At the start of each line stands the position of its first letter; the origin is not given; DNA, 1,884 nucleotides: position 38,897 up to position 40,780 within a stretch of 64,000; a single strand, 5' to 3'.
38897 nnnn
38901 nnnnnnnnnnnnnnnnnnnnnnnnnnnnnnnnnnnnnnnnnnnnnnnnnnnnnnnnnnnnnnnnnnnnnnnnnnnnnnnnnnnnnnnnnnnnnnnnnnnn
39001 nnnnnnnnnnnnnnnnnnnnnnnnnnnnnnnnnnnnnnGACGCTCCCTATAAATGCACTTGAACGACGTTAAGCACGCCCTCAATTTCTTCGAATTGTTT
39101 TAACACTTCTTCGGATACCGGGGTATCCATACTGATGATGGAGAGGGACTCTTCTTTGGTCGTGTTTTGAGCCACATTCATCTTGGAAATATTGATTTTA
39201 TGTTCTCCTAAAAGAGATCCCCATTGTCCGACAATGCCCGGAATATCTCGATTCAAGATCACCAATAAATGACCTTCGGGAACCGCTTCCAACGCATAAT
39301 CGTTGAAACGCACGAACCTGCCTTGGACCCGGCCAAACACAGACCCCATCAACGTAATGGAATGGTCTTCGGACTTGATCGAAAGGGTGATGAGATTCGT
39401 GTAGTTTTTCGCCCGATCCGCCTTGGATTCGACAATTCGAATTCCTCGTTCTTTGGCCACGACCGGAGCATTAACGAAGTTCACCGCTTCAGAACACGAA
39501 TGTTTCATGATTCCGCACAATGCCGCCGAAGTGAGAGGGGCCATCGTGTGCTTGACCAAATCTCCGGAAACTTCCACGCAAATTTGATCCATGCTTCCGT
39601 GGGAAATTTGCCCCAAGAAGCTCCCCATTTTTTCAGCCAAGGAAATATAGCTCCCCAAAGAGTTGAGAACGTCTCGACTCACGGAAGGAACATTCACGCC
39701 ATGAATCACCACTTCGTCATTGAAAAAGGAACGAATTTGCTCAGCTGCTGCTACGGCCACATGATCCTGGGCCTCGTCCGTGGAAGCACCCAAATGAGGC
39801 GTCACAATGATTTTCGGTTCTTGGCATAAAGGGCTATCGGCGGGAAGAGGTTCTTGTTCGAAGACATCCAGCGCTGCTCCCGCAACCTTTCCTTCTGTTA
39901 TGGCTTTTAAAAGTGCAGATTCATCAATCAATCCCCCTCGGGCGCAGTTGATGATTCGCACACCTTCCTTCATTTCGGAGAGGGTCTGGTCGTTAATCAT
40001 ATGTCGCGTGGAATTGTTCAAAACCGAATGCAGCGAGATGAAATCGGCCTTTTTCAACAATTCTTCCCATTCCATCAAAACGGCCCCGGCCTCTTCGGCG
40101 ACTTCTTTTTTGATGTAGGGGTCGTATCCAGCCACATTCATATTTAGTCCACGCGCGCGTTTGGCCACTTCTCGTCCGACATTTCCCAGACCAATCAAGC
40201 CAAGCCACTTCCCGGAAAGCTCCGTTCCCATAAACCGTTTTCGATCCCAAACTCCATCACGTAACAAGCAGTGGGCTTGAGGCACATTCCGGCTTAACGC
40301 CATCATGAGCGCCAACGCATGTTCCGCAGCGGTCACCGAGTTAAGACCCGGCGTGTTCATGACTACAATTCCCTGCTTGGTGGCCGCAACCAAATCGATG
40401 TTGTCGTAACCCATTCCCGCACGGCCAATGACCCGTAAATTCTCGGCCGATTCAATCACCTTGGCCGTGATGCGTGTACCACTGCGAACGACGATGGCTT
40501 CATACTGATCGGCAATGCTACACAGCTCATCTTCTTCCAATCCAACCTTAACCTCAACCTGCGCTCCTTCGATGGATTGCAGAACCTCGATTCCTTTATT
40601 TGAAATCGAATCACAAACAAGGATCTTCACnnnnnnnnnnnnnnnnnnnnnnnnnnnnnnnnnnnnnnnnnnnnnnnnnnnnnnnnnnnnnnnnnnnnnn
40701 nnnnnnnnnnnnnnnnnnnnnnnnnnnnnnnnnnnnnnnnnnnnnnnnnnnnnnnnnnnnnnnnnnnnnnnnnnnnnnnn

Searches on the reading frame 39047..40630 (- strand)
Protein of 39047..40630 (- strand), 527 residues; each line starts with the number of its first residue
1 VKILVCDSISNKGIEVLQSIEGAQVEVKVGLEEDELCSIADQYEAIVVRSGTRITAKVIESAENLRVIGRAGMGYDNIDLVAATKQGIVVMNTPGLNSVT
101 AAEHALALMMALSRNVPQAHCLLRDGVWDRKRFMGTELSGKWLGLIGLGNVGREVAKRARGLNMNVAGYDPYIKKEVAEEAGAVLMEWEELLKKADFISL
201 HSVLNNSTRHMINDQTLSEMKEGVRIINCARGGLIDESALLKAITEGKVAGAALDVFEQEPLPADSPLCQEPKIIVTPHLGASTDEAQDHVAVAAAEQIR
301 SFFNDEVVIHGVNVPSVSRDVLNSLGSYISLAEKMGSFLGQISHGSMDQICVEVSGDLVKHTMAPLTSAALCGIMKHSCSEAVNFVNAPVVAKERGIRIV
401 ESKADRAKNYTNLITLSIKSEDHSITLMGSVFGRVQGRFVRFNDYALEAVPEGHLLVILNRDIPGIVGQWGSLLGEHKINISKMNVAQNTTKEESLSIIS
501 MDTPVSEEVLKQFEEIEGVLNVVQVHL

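Call 15: search_protein_families(library=pfam, proteins=[window:39047-40630:-], max_evalue=0.001)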
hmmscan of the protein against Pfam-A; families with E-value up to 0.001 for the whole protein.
window:39047-40630:- (527 aa): 6 families
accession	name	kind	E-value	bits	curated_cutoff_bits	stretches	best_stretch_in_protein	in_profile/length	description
PF02826.25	2-Hacid_dh_C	-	6.5e-64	215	25.1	1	106-281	1-178/178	D-isomer specific 2-hydroxyacid dehydrogenase, NAD binding domain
PF00389.36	2-Hacid_dh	-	4.8e-36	123.8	24.6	1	3-313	1-134/134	D-isomer specific 2-hydroxyacid dehydrogenase, catalytic domain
PF19304.4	PGDH_inter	-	1.9e-32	112.3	27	1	325-442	2-118/119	D-3-phosphoglycerate dehydrogenase intervening domain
PF01842.31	ACT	-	2e-06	27.9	27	1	454-517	1-65/66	ACT domain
PF03446.21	NAD_binding_2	-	0.00041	20.8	21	1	143-244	2-107/161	NAD binding domain of 6-phosphogluconate dehydrogenase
PF07991.19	KARI_N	-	0.00092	19.3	20.6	0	138-231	2-95/165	Acetohydroxy acid isomeroreductase, NADPH-binding domain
